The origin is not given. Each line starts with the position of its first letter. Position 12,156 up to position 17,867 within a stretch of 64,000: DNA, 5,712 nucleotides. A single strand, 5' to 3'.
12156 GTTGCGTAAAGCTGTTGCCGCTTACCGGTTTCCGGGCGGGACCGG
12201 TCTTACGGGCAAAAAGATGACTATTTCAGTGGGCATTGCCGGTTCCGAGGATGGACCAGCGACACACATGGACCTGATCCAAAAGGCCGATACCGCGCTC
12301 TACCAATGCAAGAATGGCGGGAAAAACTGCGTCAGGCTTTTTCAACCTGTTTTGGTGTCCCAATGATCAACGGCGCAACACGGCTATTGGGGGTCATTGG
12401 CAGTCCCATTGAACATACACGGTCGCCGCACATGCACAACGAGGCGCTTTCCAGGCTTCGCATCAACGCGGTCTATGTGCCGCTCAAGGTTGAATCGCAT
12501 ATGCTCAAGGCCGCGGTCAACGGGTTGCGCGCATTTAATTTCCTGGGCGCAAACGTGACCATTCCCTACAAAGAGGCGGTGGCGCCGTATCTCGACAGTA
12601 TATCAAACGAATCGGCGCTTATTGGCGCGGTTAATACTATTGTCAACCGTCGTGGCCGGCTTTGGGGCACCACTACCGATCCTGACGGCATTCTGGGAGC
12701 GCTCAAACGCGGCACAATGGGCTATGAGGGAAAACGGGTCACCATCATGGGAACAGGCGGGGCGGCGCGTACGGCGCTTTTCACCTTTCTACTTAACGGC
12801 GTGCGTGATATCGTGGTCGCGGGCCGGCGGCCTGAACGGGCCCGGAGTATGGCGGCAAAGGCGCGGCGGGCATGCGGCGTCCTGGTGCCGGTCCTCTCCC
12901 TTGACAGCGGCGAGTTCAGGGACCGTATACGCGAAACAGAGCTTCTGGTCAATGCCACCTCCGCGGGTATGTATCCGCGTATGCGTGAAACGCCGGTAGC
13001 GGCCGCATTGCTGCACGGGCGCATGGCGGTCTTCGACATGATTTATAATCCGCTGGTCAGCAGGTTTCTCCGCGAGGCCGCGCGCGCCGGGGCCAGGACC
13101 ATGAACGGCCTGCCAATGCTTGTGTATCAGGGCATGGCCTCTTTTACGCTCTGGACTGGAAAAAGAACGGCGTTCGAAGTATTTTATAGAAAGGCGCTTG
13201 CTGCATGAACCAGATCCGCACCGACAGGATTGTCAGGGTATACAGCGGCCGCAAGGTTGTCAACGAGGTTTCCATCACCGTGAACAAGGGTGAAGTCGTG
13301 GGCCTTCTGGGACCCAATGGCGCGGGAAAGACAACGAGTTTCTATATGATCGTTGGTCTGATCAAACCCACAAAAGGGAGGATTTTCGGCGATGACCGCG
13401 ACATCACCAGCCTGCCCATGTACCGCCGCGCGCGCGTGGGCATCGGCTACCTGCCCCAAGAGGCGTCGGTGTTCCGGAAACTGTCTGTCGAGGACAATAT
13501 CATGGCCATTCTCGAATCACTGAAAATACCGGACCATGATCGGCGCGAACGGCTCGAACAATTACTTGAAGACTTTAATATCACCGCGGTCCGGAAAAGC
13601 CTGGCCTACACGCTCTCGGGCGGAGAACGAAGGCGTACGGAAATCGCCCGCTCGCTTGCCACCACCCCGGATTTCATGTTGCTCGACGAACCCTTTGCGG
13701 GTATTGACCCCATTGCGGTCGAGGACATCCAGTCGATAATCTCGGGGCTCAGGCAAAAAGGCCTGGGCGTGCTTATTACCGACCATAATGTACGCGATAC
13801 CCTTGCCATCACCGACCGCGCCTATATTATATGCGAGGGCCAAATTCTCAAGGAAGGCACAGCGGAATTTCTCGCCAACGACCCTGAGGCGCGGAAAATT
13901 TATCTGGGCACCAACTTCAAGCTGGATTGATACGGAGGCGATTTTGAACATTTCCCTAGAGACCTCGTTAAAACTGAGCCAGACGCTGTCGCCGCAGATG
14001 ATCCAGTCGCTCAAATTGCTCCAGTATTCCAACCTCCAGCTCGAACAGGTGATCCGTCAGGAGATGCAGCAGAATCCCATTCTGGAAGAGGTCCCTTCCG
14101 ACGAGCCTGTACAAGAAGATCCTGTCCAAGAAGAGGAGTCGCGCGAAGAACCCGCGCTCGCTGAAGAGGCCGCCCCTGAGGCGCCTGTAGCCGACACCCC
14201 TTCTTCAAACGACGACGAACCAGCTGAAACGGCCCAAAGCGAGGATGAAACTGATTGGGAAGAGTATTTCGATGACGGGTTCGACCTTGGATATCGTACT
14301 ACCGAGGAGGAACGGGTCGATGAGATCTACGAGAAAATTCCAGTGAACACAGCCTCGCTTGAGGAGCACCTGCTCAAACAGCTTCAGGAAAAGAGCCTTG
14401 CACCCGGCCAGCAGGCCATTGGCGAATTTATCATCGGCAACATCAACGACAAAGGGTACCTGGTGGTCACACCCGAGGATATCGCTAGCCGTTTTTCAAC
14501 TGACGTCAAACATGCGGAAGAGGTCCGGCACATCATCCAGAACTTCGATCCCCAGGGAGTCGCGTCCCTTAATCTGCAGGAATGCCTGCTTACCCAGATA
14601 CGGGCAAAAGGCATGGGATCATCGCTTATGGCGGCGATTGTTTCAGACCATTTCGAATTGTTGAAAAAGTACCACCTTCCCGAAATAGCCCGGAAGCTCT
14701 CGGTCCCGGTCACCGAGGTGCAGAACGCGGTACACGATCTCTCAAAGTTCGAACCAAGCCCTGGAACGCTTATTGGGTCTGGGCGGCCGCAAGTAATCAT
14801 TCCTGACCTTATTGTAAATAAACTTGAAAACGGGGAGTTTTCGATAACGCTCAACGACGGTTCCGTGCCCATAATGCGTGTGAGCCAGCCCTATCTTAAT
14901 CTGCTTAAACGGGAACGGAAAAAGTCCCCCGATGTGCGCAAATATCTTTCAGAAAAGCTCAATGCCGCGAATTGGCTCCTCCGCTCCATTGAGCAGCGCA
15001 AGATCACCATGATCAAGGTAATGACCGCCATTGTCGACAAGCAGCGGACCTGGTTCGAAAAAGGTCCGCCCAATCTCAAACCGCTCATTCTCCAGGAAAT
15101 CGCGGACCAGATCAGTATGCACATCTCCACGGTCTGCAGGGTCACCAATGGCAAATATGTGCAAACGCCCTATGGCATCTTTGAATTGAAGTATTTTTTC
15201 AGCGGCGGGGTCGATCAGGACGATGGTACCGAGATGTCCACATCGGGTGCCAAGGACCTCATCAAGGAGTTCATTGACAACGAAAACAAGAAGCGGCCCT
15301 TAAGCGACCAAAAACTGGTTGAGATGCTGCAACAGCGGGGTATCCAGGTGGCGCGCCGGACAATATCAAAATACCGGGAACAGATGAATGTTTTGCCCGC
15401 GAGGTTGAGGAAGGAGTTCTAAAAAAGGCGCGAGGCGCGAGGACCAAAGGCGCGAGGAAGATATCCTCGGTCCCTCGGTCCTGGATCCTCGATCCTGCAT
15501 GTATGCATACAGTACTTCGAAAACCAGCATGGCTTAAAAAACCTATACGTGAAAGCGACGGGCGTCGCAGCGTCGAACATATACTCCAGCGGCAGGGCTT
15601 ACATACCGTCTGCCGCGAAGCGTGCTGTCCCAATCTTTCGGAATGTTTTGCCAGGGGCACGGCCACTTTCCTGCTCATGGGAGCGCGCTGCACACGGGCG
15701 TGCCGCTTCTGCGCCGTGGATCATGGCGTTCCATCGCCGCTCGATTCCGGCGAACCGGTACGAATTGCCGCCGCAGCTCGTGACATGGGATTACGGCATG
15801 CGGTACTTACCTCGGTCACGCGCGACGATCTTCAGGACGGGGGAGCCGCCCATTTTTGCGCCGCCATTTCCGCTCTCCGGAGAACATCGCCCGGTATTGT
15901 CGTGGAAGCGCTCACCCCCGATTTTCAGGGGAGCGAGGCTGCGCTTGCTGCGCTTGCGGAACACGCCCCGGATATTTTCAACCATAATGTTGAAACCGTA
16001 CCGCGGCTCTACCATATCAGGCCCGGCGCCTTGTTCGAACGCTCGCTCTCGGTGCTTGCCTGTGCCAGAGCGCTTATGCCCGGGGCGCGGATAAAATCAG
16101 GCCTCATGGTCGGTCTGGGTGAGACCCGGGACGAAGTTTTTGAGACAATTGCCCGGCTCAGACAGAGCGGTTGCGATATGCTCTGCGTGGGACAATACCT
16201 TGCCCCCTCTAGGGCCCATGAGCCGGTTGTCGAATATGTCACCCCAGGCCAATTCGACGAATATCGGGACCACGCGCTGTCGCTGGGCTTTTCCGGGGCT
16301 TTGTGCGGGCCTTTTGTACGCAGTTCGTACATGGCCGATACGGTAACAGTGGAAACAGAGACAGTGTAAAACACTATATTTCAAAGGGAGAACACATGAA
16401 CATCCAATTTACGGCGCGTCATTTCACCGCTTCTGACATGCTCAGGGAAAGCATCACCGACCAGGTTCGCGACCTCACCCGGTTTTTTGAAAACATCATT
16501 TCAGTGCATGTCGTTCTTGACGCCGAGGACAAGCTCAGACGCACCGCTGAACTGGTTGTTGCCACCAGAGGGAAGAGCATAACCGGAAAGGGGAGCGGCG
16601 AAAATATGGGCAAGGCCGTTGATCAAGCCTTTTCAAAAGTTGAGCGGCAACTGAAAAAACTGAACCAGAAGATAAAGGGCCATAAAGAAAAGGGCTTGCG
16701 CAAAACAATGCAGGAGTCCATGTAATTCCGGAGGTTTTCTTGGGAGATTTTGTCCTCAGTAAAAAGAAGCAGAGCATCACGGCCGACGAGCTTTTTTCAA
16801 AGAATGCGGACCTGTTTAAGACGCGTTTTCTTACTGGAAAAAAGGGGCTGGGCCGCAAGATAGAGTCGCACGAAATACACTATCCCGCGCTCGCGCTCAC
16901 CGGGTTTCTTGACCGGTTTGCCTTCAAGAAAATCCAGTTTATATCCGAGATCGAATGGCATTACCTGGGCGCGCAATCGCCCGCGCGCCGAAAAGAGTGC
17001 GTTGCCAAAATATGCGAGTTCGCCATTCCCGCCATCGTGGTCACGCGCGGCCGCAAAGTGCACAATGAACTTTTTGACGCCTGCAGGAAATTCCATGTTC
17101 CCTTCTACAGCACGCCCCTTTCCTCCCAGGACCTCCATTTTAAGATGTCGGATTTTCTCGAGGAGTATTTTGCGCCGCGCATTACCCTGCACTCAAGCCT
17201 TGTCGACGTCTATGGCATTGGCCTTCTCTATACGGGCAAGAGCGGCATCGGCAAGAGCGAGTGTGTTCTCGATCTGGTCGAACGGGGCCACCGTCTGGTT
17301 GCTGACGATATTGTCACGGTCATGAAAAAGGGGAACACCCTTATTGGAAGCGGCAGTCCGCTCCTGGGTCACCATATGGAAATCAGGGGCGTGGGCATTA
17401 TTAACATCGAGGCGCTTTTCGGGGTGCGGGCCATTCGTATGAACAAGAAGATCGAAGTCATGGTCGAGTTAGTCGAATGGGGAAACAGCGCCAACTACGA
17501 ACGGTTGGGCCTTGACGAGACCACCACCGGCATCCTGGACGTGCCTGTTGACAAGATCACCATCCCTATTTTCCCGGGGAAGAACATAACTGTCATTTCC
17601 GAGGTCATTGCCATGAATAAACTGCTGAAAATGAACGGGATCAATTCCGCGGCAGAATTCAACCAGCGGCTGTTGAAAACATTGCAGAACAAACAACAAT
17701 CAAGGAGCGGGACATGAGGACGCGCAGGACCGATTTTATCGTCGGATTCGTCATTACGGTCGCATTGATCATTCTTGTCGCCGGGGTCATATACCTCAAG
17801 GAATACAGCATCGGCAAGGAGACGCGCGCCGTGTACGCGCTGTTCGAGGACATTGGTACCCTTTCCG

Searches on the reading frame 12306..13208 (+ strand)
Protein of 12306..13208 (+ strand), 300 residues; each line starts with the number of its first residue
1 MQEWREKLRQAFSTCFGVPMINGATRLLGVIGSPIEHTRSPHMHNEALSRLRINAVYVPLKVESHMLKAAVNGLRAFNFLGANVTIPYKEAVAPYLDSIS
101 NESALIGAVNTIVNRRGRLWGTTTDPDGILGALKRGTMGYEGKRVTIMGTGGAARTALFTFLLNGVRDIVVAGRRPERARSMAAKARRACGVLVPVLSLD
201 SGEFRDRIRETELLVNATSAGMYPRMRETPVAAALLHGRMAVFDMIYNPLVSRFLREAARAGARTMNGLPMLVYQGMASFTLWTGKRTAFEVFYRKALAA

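Call 45: search_protein_families(library=pfam, proteins=[window:12306-13208:+], max_evalue=0.0001)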
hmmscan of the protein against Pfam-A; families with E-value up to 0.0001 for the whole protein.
window:12306-13208:+ (300 aa): 3 families
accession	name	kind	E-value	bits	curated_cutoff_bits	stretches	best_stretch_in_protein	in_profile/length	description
PF08501.16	Shikimate_dh_N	-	4.9e-28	97.6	27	1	30-112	1-83/83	Shikimate dehydrogenase substrate binding domain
PF18317.6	SDH_C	-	2.5e-08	33.9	25.8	1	268-292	1-25/31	Shikimate 5'-dehydrogenase C-terminal domain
PF01488.26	Shikimate_DH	-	1.1e-06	29.2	24.3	1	139-222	9-87/138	Shikimate / quinate 5-dehydrogenase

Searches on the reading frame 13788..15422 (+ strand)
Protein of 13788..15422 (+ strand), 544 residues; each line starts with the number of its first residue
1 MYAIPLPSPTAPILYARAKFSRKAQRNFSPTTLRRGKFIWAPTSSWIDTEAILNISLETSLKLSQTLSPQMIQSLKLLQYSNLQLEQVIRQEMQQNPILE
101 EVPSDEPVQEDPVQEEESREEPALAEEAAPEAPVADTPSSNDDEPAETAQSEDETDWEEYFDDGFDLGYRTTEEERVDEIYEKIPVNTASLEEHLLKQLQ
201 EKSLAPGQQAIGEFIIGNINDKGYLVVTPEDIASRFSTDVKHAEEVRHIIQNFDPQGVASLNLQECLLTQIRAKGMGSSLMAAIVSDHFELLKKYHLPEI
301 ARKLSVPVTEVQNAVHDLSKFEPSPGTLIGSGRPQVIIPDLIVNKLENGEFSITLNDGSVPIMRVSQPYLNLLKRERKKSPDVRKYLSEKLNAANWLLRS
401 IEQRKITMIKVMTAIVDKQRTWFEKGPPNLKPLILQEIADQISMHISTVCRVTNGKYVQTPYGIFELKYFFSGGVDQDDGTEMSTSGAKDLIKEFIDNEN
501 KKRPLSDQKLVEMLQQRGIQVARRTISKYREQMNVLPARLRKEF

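Call 45: search_protein_families(library=pfam, proteins=[window:13788-15422:+], max_evalue=0.0001)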
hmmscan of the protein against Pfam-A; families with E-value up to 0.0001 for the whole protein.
window:13788-15422:+ (544 aa): 3 families
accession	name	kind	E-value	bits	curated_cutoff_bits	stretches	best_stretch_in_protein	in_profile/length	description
PF04552.19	Sigma54_DBD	-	5e-58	195.8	22.8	1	385-542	2-159/160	Sigma-54, DNA binding domain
PF04963.19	Sigma54_CBD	-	5.3e-53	179.9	22.9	1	181-369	2-185/185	Sigma-54 factor, core binding domain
PF00309.25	Sigma54_AID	-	9.9e-13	48.2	23.8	1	56-101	1-46/46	Sigma-54 factor, Activator interacting domain (AID)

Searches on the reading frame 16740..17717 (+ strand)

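Call 45: search_protein_families(library=pfam, proteins=[window:16740-17717:+], max_evalue=0.0001)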
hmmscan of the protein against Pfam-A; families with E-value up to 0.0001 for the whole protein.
window:16740-17717:+ (325 aa): 2 families
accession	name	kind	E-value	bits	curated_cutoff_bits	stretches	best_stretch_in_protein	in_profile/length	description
PF07475.17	Hpr_kinase_C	-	4.2e-62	209.1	33.3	1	143-310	2-170/171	HPr Serine kinase C-terminal domain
PF02603.21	Hpr_kinase_N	-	2.8e-26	92.4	24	1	18-140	6-125/125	HPr Serine kinase N terminus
